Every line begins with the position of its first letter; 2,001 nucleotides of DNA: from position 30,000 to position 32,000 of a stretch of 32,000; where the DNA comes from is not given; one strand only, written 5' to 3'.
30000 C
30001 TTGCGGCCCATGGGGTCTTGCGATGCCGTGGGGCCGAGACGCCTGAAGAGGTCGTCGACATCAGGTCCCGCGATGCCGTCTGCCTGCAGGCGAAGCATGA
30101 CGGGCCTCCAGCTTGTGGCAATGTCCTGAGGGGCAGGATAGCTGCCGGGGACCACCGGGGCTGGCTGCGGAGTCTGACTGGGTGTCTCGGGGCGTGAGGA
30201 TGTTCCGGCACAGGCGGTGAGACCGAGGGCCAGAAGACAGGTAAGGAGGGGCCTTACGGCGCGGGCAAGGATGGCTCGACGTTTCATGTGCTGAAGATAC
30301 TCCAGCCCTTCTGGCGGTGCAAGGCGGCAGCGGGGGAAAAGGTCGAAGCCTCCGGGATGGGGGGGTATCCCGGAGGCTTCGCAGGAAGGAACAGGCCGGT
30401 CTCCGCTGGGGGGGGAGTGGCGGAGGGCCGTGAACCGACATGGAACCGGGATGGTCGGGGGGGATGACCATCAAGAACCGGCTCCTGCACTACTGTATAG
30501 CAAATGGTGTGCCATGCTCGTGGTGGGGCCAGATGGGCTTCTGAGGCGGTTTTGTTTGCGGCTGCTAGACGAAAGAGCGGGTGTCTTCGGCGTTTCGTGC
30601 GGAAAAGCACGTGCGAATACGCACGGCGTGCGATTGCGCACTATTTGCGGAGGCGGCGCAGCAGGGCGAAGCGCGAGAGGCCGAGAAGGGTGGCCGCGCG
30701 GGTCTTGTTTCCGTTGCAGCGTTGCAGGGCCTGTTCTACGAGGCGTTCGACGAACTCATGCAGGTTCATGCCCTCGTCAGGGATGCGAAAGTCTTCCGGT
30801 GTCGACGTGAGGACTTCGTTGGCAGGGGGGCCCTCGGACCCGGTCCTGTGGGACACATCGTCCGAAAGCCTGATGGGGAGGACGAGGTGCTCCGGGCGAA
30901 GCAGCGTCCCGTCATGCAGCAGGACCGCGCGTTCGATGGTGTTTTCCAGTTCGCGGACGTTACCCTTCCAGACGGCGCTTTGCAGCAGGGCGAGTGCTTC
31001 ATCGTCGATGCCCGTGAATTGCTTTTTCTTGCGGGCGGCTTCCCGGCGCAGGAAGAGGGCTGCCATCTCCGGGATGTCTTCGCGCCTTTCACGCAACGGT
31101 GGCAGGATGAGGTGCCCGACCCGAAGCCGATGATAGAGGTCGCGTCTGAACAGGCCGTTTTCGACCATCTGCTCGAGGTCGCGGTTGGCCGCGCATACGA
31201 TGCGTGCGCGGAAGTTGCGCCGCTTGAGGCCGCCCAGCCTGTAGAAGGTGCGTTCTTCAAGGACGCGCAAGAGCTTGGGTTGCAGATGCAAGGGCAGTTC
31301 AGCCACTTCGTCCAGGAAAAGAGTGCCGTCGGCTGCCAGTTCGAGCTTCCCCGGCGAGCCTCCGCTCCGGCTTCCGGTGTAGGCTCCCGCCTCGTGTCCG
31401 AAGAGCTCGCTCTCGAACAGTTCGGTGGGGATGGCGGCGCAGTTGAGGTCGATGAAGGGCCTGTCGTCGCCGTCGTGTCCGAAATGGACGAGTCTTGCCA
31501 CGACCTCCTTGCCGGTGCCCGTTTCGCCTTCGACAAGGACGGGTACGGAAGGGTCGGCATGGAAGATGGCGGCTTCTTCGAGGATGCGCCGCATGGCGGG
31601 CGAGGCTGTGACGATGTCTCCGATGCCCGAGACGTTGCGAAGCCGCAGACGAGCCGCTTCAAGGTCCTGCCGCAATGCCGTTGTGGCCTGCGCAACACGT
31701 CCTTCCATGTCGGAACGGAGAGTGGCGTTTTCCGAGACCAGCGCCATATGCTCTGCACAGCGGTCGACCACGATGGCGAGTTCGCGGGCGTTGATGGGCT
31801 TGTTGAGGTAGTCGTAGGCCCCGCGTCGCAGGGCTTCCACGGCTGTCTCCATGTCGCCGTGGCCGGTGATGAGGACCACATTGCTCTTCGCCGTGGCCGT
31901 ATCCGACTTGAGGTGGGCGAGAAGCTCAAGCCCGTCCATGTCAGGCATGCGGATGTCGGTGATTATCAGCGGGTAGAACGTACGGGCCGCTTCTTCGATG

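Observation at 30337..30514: Candidate sigma-54-dependent small RNA with three C-run loops, directly downstream of an NtrC-type regulator gene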

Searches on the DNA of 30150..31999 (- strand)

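Call 5: search_rna_families(source=window, start=30150, end=30750, threshold=evalue, max_evalue=10)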
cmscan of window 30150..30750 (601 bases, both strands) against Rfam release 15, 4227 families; matches with E-value up to 10: 7.
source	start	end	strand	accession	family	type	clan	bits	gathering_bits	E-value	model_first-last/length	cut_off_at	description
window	30321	30380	-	RF01066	6C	Cis-reg;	-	28.9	47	0.085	1-75/75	no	6C RNA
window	30344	30381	-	RF03957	mir-5856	Gene; miRNA;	-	26.1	90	0.0032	17-54/70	no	mir-5856 microRNA precursor family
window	30344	30381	+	RF03957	mir-5856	Gene; miRNA;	-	26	90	0.0034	17-54/70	no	mir-5856 microRNA precursor family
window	30337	30433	-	RF02833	Scr3202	Gene; sRNA;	-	23.2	52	0.5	1-95/95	no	Streptomyces RNA 3202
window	30347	30425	-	RF01530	CC3664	Gene; sRNA;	-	19.9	60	0.52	1-136/136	no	Caulobacter sRNA CC3664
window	30344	30378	-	RF01688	Actino-pnp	Cis-reg;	-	16.3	47.7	1.6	17-50/63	no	Actino-pnp RNA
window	30186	30405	-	RF02249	Six3os1_4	Gene; lncRNA;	-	14.2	70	5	117-326/326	no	Six3os1 conserved region 4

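Call 64: build_rna_model(alignment_id=A4, structure=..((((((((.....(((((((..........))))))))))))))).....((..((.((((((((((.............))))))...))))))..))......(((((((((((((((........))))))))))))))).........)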
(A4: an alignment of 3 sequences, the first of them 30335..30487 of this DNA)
Model R1 built from alignment A4 (3 sequences, 154 columns); structure: as given.
model positions 153; base pairs 44; branch points 2; effective number of sequences 0.78; information 0.59 bits per position. Calibrated on 0.2 Mb of random sequence (short: E-values are rough).
structure used (alignment columns):
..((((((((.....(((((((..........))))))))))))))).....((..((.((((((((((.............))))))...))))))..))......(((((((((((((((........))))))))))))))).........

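Call 65: search_with_rna_model(model_id=R1, sources=[window, L081, L083, L084, L085, L086, L087, L088, L089, L090, L091, L092, L093, L094, L095, L096, L097, L098, L099, L100, L101, L102, L103, L104, L105, L106, L107, L108, L109, L110, L111, L112, L113, L114, L115, L116, L117, L118, L119, L120, L121, L122, L123, L124, L125, L126, L127, L128, L129, L130, L131, L132, L133, L134, L135, L136, L137, L138, L139, L140, L141, L142, L143, L144, L145, L146, L147, L148, L149, L150, L151, L152, L153, L154, L155, L156, L157, L158, L159, L160, L161, L162, L163, L164, L165, L166, L167, L168, L169, L170, L171, L172], max_evalue=1, make_alignment=true)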
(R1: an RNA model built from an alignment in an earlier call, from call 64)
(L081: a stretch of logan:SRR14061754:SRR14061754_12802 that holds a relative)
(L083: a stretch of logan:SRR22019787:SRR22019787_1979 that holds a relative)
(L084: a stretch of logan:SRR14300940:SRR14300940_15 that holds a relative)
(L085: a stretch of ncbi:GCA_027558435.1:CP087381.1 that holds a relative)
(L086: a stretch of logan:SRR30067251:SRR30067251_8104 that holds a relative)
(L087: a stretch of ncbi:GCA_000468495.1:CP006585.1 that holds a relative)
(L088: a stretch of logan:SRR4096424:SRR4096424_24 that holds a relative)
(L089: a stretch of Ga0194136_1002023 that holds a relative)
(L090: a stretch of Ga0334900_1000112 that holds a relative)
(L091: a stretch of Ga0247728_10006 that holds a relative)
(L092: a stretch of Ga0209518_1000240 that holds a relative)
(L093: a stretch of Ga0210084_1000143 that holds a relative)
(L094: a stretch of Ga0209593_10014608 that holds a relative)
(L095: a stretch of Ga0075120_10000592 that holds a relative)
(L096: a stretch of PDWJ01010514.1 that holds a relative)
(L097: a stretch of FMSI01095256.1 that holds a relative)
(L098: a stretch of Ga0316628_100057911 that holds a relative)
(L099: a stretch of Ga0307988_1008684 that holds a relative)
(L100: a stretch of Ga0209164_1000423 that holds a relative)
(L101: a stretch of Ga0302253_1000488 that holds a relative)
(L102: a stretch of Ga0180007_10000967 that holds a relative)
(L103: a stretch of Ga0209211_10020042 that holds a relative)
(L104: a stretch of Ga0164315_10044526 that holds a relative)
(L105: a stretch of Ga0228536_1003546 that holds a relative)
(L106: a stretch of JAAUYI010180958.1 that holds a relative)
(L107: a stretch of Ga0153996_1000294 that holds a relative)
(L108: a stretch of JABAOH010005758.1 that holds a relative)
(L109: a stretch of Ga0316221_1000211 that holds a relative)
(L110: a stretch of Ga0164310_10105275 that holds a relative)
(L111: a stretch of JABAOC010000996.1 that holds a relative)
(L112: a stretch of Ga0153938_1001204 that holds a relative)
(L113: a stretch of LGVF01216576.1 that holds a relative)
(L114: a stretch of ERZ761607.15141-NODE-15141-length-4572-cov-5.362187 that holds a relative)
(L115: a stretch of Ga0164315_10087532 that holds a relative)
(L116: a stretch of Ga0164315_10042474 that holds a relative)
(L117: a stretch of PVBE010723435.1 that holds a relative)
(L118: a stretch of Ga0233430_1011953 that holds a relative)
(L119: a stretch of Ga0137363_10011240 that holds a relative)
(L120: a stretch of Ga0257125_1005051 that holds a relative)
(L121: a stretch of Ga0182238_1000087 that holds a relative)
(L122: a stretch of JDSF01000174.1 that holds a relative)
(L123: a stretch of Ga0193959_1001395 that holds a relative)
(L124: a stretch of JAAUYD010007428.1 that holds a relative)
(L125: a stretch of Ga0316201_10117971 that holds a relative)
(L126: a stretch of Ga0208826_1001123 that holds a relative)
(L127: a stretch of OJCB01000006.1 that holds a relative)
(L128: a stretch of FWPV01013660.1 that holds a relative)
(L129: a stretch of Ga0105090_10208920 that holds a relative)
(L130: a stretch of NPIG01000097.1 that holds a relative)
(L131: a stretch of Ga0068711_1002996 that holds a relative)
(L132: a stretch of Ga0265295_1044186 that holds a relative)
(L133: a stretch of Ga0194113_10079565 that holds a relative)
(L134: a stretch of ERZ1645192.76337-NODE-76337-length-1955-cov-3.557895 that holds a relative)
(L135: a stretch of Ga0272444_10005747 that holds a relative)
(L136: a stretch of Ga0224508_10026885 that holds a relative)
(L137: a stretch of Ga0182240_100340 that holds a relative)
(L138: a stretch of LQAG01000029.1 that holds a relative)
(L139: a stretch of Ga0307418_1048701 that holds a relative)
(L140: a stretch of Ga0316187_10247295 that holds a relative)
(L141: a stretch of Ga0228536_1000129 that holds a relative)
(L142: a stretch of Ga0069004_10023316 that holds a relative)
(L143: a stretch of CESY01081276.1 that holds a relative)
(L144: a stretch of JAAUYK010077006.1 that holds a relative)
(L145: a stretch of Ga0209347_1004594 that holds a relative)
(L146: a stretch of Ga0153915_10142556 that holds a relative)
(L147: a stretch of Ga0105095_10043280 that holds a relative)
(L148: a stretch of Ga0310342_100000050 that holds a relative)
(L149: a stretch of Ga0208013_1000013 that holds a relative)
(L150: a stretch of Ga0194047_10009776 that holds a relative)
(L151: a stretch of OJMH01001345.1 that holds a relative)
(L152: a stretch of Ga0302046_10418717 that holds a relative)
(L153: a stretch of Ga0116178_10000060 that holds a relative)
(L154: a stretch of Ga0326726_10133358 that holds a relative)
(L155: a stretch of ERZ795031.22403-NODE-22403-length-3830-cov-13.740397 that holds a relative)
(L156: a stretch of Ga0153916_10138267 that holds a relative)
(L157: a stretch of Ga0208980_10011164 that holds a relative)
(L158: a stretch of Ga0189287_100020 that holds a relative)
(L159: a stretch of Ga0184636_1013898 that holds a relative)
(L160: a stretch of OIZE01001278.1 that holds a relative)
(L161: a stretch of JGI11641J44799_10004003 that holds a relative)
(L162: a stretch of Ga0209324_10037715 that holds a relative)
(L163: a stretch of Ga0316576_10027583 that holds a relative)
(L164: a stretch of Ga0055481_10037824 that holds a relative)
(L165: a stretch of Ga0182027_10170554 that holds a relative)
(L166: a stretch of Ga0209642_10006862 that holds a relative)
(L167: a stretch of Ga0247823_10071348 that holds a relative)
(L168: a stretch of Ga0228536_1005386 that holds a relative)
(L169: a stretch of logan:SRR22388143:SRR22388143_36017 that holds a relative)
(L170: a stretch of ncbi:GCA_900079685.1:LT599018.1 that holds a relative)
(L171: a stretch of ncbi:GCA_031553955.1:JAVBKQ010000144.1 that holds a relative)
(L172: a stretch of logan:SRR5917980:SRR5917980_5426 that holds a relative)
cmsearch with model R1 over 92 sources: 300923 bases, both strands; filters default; matches with E-value up to 1: 22.
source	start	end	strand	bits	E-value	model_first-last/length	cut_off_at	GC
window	30335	30487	-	188.8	3.3e-43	1-153/153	no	0.67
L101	1810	1962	+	187.6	6.2e-43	1-153/153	no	0.67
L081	4122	4275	+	159.9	2.8e-36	1-153/153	no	0.69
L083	4123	4284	+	92.9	3.4e-20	1-153/153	no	0.67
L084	4126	4283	+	64.1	2.7e-13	1-153/153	no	0.65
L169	3170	3333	+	25.7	0.00046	1-153/153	no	0.65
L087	4164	4250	+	25.5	0.00052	1-153/153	no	0.71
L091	1986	2109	+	24.9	0.00072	1-153/153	no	0.63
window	30344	30381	+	24.2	0.0011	107-144/153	no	0.71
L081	4229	4266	-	24.2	0.0011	107-144/153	no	0.71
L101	1916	1953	-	24.2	0.0011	107-144/153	no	0.71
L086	3706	3811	+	23.2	0.0018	1-153/153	no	0.58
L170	3141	3274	+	21.2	0.0054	1-153/153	no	0.57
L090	1984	2037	+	17.3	0.047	1-153/153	no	0.72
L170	3854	3892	+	16.6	0.068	103-144/153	no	0.69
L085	3721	3851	+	15.7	0.11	1-153/153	no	0.57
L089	1964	2094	+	15.7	0.11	1-153/153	no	0.57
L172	3325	3383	+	14.7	0.2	1-153/153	no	0.76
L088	3724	3846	+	12.8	0.57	1-153/153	no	0.54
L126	1509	1580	-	12.2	0.78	1-153/153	no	0.69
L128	1427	1498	-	12.2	0.79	1-153/153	no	0.69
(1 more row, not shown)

Alignment A5: 22 matches aligned to the model, 286 columns, each read 5' to 3' on its own strand. Consensus structure (alignment columns), stored with it:
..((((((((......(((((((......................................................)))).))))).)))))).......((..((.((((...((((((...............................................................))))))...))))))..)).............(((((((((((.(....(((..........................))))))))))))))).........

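Call 67: search_with_rna_model(model_id=R1, sources=[window, L081, L083, L084, L169], max_evalue=0.0001, make_alignment=true, show_alignments=5)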
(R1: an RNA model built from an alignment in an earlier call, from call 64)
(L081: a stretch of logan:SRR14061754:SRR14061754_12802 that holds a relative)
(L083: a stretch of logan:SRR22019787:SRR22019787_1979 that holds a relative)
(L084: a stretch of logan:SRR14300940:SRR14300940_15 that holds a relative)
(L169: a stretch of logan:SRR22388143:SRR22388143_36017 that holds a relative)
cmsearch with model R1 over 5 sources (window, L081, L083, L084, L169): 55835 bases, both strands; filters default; matches with E-value up to 0.0001: 5.
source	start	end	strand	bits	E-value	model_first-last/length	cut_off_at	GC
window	30335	30487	-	188.8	6.1e-44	1-153/153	no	0.67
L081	4122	4275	+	159.9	5.1e-37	1-153/153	no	0.69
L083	4123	4284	+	92.9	6.3e-21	1-153/153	no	0.67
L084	4126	4283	+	64.1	5.1e-14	1-153/153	no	0.65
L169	3170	3333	+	25.7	8.5e-05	1-153/153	no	0.65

Alignment A6: 5 matches aligned to the model, 223 columns, each read 5' to 3' on its own strand. Consensus structure (alignment columns), stored with it:
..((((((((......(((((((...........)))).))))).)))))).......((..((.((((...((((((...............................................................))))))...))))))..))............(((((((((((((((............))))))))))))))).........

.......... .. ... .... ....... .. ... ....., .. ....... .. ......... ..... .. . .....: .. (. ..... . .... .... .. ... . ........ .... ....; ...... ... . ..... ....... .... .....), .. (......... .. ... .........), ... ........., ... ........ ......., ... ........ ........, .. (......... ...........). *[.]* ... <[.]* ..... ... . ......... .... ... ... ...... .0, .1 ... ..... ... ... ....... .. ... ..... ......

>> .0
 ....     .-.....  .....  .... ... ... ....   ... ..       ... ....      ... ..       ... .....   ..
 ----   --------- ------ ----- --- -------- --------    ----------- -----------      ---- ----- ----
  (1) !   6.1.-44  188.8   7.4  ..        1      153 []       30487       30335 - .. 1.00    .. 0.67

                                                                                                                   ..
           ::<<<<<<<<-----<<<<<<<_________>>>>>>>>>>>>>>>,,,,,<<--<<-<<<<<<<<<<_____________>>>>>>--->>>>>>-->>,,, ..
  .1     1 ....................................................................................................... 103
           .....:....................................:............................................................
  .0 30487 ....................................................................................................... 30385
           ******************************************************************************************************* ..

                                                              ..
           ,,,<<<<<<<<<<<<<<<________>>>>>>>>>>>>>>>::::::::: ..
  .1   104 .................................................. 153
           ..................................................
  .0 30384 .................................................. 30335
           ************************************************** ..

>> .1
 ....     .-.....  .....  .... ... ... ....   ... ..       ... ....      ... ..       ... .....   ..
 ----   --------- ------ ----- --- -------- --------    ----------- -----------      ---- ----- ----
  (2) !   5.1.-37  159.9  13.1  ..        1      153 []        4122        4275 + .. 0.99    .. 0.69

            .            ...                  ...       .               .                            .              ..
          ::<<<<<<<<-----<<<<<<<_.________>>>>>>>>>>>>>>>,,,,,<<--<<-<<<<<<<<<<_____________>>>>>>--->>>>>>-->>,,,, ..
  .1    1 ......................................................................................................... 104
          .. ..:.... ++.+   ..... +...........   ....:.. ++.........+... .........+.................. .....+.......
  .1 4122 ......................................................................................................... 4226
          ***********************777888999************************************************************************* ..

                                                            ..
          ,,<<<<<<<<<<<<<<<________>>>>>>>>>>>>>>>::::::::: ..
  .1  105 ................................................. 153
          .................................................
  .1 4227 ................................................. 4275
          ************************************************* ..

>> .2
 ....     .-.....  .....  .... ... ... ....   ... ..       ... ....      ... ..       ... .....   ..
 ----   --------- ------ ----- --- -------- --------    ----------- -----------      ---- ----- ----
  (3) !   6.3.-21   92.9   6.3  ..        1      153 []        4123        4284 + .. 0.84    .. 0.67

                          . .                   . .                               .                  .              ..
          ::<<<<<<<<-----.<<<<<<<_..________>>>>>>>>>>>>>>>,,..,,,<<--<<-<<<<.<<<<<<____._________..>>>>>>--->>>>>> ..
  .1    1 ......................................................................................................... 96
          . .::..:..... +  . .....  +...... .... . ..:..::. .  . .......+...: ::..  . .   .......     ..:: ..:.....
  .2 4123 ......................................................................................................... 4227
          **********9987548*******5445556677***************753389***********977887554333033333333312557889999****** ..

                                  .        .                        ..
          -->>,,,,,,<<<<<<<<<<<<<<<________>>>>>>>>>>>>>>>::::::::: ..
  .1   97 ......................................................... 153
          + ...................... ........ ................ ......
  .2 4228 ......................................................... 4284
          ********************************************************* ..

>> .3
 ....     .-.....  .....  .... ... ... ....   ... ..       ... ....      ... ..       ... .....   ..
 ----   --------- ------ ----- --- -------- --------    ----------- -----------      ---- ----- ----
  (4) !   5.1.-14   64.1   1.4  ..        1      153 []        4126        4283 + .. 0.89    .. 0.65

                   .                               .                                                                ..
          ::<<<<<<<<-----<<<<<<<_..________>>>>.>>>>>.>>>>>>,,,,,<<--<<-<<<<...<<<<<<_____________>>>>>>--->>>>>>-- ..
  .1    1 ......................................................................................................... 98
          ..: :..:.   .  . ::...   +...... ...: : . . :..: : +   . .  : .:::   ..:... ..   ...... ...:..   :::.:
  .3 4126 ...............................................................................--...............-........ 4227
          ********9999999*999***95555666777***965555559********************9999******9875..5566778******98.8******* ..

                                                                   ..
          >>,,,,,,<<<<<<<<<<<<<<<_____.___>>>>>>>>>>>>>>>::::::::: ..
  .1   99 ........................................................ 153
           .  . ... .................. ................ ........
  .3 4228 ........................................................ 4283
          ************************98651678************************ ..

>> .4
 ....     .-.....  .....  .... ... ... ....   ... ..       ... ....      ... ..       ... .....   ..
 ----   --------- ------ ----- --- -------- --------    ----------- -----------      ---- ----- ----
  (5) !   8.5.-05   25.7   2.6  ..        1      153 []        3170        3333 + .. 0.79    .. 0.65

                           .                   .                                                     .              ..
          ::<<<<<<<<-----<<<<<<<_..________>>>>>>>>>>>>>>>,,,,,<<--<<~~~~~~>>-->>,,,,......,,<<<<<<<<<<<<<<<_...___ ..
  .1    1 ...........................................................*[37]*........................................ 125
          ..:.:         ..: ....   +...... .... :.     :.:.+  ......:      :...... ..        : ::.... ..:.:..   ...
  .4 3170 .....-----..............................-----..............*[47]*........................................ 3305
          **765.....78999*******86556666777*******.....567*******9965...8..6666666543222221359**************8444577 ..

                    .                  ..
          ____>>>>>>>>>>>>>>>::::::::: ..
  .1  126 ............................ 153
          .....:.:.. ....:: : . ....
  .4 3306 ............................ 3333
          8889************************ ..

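Call 72: search_rna_families(sources=[L085, L086, L087, L088, L090, L091, L169, L170, L172, L083, L084], threshold=gathering)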
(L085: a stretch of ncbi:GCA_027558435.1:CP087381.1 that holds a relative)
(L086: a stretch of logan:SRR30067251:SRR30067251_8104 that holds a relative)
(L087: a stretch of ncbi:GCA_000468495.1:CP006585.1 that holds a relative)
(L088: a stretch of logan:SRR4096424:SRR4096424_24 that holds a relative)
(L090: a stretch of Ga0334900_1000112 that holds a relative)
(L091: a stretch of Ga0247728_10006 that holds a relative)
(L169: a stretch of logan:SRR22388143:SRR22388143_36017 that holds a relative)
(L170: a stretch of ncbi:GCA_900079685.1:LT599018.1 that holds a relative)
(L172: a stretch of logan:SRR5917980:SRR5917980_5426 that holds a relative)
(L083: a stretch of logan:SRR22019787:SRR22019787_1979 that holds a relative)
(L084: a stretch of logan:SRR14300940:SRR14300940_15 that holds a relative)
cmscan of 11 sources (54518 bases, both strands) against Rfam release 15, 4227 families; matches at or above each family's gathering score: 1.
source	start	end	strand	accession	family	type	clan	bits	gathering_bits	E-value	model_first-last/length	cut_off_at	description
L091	2188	2346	+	RF00050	FMN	Cis-reg; riboswitch;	-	91.3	66.2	1.1e-19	1-138/138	no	FMN riboswitch aptamer (RFN element)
